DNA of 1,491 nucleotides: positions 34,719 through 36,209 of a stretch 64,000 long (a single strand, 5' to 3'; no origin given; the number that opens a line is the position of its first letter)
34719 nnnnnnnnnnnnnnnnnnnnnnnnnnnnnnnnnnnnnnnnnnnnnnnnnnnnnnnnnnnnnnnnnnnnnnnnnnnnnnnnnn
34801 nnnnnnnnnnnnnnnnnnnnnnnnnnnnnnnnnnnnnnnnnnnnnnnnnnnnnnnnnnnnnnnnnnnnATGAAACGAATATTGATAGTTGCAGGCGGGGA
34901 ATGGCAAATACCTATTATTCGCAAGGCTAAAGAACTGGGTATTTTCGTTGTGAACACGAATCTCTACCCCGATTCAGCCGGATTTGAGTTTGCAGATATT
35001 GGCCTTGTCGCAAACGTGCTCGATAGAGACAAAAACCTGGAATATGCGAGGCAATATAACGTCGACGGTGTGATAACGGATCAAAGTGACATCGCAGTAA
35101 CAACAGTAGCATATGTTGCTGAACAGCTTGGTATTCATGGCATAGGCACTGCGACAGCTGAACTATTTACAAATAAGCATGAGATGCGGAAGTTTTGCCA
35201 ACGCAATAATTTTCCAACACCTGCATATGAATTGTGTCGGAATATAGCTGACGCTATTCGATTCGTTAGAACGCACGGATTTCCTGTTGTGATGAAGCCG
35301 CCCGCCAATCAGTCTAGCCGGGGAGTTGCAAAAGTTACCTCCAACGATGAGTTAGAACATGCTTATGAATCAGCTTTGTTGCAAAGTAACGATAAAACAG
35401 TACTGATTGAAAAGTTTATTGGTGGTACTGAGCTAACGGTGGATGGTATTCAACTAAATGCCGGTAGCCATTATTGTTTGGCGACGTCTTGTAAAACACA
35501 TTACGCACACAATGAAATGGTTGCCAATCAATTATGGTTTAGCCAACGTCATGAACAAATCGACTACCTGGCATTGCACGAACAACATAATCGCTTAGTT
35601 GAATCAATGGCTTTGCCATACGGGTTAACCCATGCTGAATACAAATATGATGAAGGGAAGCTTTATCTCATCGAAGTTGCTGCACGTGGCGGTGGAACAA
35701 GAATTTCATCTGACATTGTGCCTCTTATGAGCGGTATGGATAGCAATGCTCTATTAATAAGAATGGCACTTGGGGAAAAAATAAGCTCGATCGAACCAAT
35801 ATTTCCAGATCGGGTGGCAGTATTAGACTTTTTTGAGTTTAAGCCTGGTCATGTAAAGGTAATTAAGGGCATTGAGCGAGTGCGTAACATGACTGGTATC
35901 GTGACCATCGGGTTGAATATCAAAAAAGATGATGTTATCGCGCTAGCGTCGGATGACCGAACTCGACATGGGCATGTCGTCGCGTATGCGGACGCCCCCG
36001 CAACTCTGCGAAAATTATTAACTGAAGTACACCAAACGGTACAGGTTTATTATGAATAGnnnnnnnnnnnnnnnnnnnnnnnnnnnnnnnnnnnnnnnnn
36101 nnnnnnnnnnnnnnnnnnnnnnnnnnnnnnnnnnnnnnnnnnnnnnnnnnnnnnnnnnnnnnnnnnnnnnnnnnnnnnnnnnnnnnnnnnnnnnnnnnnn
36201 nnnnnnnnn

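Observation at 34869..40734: Island combining WecE with ATP-grasp ligase, amidohydrolase, RraA-type aldolase and a class I aminotransferase: candidate pathway for an amino-acid-acylated 4-amino-4,6-dideoxyhexose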

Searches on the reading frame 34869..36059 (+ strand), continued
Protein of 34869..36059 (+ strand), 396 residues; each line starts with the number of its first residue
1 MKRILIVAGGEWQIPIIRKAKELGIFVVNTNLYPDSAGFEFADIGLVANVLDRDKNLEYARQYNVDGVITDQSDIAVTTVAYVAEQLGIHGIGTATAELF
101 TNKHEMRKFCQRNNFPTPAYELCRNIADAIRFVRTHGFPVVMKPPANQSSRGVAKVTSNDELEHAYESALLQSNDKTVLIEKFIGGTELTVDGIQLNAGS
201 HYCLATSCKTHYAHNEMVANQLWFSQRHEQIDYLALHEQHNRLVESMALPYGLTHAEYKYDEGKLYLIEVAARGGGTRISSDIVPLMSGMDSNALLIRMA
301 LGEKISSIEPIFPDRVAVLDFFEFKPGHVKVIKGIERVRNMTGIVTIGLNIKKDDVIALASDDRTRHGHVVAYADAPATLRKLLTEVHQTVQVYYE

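Call 66: search_protein_families(library=ncbifam, proteins=[L070:12828-13868:+, L058:12169-13158:+, L063:11221-12555:+, L002:11987-12670:+, L029:6890-7558:+, L081:11620-11985:+, L004:8843-9889:+], max_evalue=0.001)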
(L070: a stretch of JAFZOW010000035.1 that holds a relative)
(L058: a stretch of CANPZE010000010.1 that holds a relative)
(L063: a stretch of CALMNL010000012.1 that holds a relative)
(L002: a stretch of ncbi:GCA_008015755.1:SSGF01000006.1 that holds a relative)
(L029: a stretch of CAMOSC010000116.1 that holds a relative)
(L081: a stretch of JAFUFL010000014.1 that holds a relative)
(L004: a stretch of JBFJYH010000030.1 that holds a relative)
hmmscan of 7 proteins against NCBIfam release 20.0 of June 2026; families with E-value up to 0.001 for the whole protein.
L070:12828-13868:+ (346 aa): 24 families
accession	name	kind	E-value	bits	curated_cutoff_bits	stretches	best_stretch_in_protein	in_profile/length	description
NF006049.0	PRK08195.1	subfamily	2.4e-79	266.9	229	1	2-308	9-318/344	4-hyroxy-2-oxovalerate/4-hydroxy-2-oxopentanoic acid aldolase,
TIGR03217.1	4OH_2_O_val_ald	equivalog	1.6e-69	234.6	286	1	2-303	4-308/334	4-hydroxy-2-oxovalerate aldolase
TIGR02660.1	nifV_homocitr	equivalog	2.5e-24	86.3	462.9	1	2-245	3-247/365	homocitrate synthase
TIGR00973.1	leuA_bact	equivalog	1.9e-18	66.2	598.7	1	145-240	150-249/494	2-isopropylmalate synthase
NF002085.0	PRK00915.1-2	subfamily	2.3e-18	66.2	517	1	2-237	15-250/504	2-isopropylmalate synthase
NF002086.0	PRK00915.1-3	equivalog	2.5e-18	65.9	532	1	151-240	161-254/516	2-isopropylmalate synthase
TIGR02090.1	LEU1_arch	subfamily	2e-17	63.3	484.75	1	147-238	147-238/363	isopropylmalate/citramalate/homocitrate synthases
TIGR00977.1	citramal_synth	equivalog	4.3e-16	58.3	450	1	132-234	145-248/526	citramalate synthase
NF002084.0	PRK00915.1-1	equivalog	3.1e-15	55.7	748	1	154-239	162-251/523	2-isopropylmalate synthase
NF002087.0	PRK00915.1-4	equivalog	5.8e-15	54.8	729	1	152-241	162-255/516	2-isopropylmalate synthase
TIGR02146.1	LysS_fung_arch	equivalog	1.4e-14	54.1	413.55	1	3-237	1-236/344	homocitrate synthase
NF041069.1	IPMS_Sufob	equivalog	2.7e-14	53.2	600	1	2-238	2-240/371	isopropylmalate synthase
NF002088.0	PRK00915.1-5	equivalog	3.1e-13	49.1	697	1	154-239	161-250/514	2-isopropylmalate synthase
NF006761.0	PRK09282.1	domain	4.5e-12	45.2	402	1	96-251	107-264/591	pyruvate carboxylase subunit B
NF042433.1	CitmalDyn_Leptosp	equivalog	1.2e-11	43.9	950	1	119-237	132-254/514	(R)-citramalate synthase CimA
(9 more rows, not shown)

L058:12169-13158:+ (329 aa): 0 families

L063:11221-12555:+ (444 aa): 7 families
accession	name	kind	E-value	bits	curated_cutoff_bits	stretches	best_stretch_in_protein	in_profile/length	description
NF045666.1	DVU1553_fam_AMP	equivalog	1.7e-37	129.3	300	2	188-344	173-330/331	DVU_1553 family AMP-dependent CoA ligase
NF053551.1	FlxY_rubin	equivalog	1.2e-34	119.8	520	2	193-418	164-399/424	flexirubin biosynthesis putative acyl-CoA ligase FlxY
NF041878.1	paak_haloarch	equivalog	3.9e-30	104.8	700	1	28-414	5-397/427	phenylacetate--CoA ligase PaaK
TIGR02155.1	PA_CoA_ligase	equivalog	3.1e-26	91.9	646.3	1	33-351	5-323/422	phenylacetate--CoA ligase PaaK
NF041217.1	BagE_FevW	exception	5.1e-21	75.1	800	1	223-410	192-378/424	bagremycin/ferroverdin synthetase BagE/FevW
TIGR02304.1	aden_form_hyp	equivalog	1e-15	57.7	251.9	1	190-352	180-333/430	F390 synthetase-related protein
TIGR03335.1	F390_ftsA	equivalog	6.1e-13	48.3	458.7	1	33-333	11-318/445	coenzyme F390 synthetase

L002:11987-12670:+ (227 aa): 20 families
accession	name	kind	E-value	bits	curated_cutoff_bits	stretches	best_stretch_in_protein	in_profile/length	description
TIGR02072.1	BioC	equivalog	2.3e-07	30.9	184.95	1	44-124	26-104/244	malonyl-ACP O-methyltransferase BioC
NF008686.0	PRK11705.1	equivalog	2.5e-07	30.1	400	1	54-140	169-249/383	cyclopropane fatty acyl phospholipid synthase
NF001244.0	PRK00216.1-5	equivalog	2.9e-07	30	216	1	47-121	43-122/236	bifunctional demethylmenaquinone methyltransferase/2-methoxy-6-polyprenyl-1,4-benzoquinol methylase UbiE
TIGR02021.1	BchM-ChlM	equivalog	1.7e-06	27.6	158.9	1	42-129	45-130/218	magnesium protoporphyrin IX methyltransferase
TIGR01983.1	UbiG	equivalog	2.8e-06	26.8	102.95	1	47-130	44-129/228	bifunctional 2-polyprenyl-6-hydroxyphenol methylase/3-demethylubiquinol 3-O-methyltransferase UbiG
NF045825.1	FAmtase_mtf2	equivalog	4e-06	26.2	400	1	46-123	52-129/248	fatty-acid O-methyltransferase Mtf2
NF047649.1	MTase_UXPK_star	exception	1.5e-05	24.2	460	1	54-135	79-164/283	methyltransferase/UXPK-star double selenoprotein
NF040703.1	cyclopro_CfaB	exception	1.8e-05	23.7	650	1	54-130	161-239/393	C17 cyclopropane fatty acid synthase CfaB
TIGR04371.1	methyltran_NanM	subfamily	2e-05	24.3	44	1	48-91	144-187/273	putative sugar O-methyltransferase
NF041537.1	ArsM_AhpD_UU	exception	2.5e-05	23.2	510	1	54-133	78-161/345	arsenite methyltransferase/AhpD domain selenoprotein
TIGR01934.1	MenG_MenH_UbiE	subfamily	3.1e-05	23.4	158.35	1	43-128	33-118/223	ubiquinone/menaquinone biosynthesis methyltransferase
NF041536.1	ArsM_DUF2284_UU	exception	4.1e-05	22.1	575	1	54-128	78-156/459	arsenite methyltransferase/DUF2284 domain selenoprotein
TIGR04290.1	meth_Rta_06860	hypoth_equivalog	4.9e-05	22.9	300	1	50-147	47-145/226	TIGR04290 family methyltransferase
NF043040.1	corrin_prot_MT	hypoth_equivalog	5.3e-05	22.8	180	1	45-128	34-121/216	corrinoid protein-associated methyltransferase CpaM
NF040539.1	AST_met_ArsM_2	exception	8e-05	22.6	240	1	52-129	56-140/262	putative arsinothricin biosynthesis methyltransferase ArsM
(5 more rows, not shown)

L029:6890-7558:+ (222 aa): 25 families
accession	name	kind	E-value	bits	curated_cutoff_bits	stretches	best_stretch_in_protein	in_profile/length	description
TIGR03570.1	NeuD_NnaD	subfamily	2.1e-38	131.9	160.8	1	4-206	2-197/202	NeuD/PglB/VioB family sugar acetyltransferase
NF002060.0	PRK00892.1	subfamily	8.1e-15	54.8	207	2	143-204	244-305/345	UDP-3-O-(3-hydroxymyristoyl)glucosamine N-acyltransferase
NF003657.0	PRK05289.1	equivalog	2.3e-14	53.1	226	2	123-200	103-180/264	acyl-ACP--UDP-N-acetylglucosamine O-acyltransferase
TIGR01853.1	lipid_A_lpxD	equivalog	7.7e-12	44.8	242.5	1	141-205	233-297/325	UDP-3-O-(3-hydroxymyristoyl)glucosamine N-acyltransferase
TIGR01852.1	lipid_A_lpxA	equivalog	1.6e-09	37.4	231.05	1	124-200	99-175/254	acyl-ACP--UDP-N-acetylglucosamine O-acyltransferase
NF010935.0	PRK14355.1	equivalog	2e-07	30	718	1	143-206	267-330/459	bifunctional UDP-N-acetylglucosamine diphosphorylase/glucosamine-1-phosphate N-acetyltransferase GlmU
NF010933.0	PRK14353.1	equivalog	3.1e-07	29.4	505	1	163-206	381-424/453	bifunctional UDP-N-acetylglucosamine diphosphorylase/glucosamine-1-phosphate N-acetyltransferase GlmU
NF010936.0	PRK14356.1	equivalog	5e-07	29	666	1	164-206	400-442/456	bifunctional UDP-N-acetylglucosamine diphosphorylase/glucosamine-1-phosphate N-acetyltransferase GlmU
NF010934.1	PRK14354.1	equivalog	9.7e-07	27.6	450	1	117-206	351-434/447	bifunctional UDP-N-acetylglucosamine diphosphorylase/glucosamine-1-phosphate N-acetyltransferase GlmU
TIGR01172.1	cysE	equivalog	3.1e-06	27.3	210.65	0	164-206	115-157/162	serine O-acetyltransferase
TIGR01173.1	glmU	equivalog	3.9e-06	26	366.85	1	163-207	392-436/452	bifunctional UDP-N-acetylglucosamine diphosphorylase/glucosamine-1-phosphate N-acetyltransferase GlmU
TIGR03532.1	DapD_Ac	equivalog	1e-05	25.3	231.75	1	98-205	87-203/231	2,3,4,5-tetrahydropyridine-2,6-dicarboxylate N-acetyltransferase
NF008349.0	PRK11132.1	equivalog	2.4e-05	23.6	397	0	164-205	195-236/273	serine O-acetyltransferase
NF010940.0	PRK14360.1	equivalog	3.8e-05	22.4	602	1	117-207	351-435/452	bifunctional UDP-N-acetylglucosamine diphosphorylase/glucosamine-1-phosphate N-acetyltransferase GlmU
NF050158.1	CarbAnhydGPos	equivalog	4.1e-05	23.3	250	0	164-197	89-122/172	gamma carbonic anhydrase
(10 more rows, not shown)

L081:11620-11985:+ (121 aa): 6 families
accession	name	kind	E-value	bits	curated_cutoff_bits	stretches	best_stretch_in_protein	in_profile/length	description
NF011625.2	PRK15051.1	equivalog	1e-09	38.6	92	1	17-118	8-106/111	4-amino-4-deoxy-L-arabinose-phosphoundecaprenol flippase subunit ArnE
TIGR03340.1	phn_DUF6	hypoth_equivalog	1.8e-05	24.6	288.15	1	61-118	223-280/281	phosphonate utilization associated putative membrane protein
NF002816.2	PRK02971.1-2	equivalog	0.00016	22.1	99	1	50-118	43-115/120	4-amino-4-deoxy-L-arabinose-phosphoundecaprenol flippase subunit ArnF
TIGR00949.1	2A76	subfamily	0.00027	20.7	183.95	1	25-100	84-158/185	homoserine/threonine efflux transporter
NF051481.1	EbrA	exception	0.00031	21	160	1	27-118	11-101/104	SMR family multidrug efflux transporter EbrA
NF033469.1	SMR_qac_bcrB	exception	0.00046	20.8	205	1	36-120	19-102/105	quaternary ammonium compound efflux SMR transporter BcrB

L004:8843-9889:+ (348 aa): 6 families
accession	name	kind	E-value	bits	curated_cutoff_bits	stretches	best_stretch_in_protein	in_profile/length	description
NF002756.0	PRK02797.1-5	equivalog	1.2e-121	406.1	457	1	4-348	3-349/351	TDP-N-acetylfucosamine:lipid II N-acetylfucosaminyltransferase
NF002755.0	PRK02797.1-4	equivalog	1.5e-29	103.2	543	1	31-318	33-319/357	TDP-N-acetylfucosamine:lipid II N-acetylfucosaminyltransferase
NF052570.1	ECA_fuco_WecF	equivalog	3e-28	99.1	525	1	71-307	72-311/357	TDP-N-acetylfucosamine:lipid II N-acetylfucosaminyltransferase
NF002753.0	PRK02797.1-2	equivalog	4.1e-28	98.6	470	1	74-307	78-311/361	TDP-N-acetylfucosamine:lipid II N-acetylfucosaminyltransferase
NF002754.0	PRK02797.1-3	equivalog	2.8e-24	85.9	639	1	53-302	56-304/359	TDP-N-acetylfucosamine:lipid II N-acetylfucosaminyltransferase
NF002752.0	PRK02797.1-1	equivalog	8.6e-20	71.3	754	1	60-307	63-309/359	TDP-N-acetylfucosamine:lipid II N-acetylfucosaminyltransferase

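Call 72: search_dna_similar(query=window:34869-36059:+, collection=plasmids, mode=protein, max_rows=10, max_evalue=1e-30)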
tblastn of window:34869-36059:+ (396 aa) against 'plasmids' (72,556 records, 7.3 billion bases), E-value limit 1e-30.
Records with a match: 4; places in all: 4; records where one place covers at least 80% of the query: 4.
Best place of each record, by identity: <60% 4.
By first word of the organism name: Acetoanaerobium 1; Enterococcus 1; Parabacteroides 1; Aureibacter 1.
By predicted mobility (MOB-suite, as given by PLSDB): non-mobilizable 4.
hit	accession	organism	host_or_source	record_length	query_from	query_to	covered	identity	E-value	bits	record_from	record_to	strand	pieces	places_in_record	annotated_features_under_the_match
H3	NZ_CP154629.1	Acetoanaerobium noterae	cell culture,Sludge of a digestion ...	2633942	3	396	99%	29.6%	2e-37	151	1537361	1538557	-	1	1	none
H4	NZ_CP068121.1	Enterococcus hirae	-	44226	2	396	100%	28.0%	4e-38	153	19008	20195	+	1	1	ATP-grasp domain-containing protein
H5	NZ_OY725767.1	Parabacteroides distasonis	-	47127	1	375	95%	29.3%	1e-42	166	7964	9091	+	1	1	ATP-grasp domain-containing protein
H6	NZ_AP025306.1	Aureibacter tunicatorum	-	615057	2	393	99%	26.0%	4e-31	132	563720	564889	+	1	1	ATP-grasp domain-containing protein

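Call 74: search_solved_structures(query=L002:11987-12670:+, max_evalue=0.01)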
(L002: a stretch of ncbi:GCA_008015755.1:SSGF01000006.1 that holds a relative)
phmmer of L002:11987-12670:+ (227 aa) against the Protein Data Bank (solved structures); distinct sequences matched with E-value up to 0.01: 18.
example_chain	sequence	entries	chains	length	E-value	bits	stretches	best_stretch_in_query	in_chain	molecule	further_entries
8rdl_A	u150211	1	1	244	1.6e-06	31.3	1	48-169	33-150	ToxA protein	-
5jdz_A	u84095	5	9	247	5.1e-06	29.7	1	49-158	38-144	Methyl transferase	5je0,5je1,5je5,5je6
5jdy_A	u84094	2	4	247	5.9e-06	29.5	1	49-158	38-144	Methyl transferase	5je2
5je3_A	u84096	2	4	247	6.2e-06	29.4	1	49-158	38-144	Methyl transferase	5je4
3l8d_A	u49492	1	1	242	9.1e-06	28.8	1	28-123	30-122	Methyltransferase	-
6mro_A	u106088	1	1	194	3.6e-05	26.9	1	33-128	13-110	methyl transferase from Methanosarcina acetivorans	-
8gdu_A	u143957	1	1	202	6.1e-05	26.1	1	33-128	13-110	Methyltransferase domain-containing protein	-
3g5l_A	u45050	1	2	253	0.00029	23.9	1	42-131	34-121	Putative S-adenosylmethionine dependent methyltransferase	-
1wzn_A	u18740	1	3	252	0.00034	23.7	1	43-122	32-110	SAM-dependent methyltransferase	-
4mwz_A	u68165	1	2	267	0.00066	22.7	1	48-165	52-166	Phosphoethanolamine N-methyltransferase, putative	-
4iv0_A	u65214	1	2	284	0.00077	22.5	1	48-165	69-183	Phosphoethanolamine N-methyltransferase, putative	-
3dtn_A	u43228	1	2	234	0.00084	22.4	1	47-141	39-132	Putative Methyltransferase MM_2633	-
4iv8_A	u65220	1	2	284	0.0016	21.5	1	43-165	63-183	Phosphoethanolamine N-methyltransferase,putative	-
6bqc_A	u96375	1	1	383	0.0029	20.7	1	55-149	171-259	Cyclopropane-fatty-acyl-phospholipid synthase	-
4nec_A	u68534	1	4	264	0.0029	20.6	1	29-127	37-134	Putative SAM-dependent methyltransferase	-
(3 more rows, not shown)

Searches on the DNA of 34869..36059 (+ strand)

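Call 71: search_dna_similar(query=L008:5115-9000:+, collection=ecoli_genomes, mode=distant, max_rows=10)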
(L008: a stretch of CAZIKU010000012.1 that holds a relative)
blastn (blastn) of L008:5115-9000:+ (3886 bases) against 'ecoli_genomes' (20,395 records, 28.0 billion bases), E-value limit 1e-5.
No match.
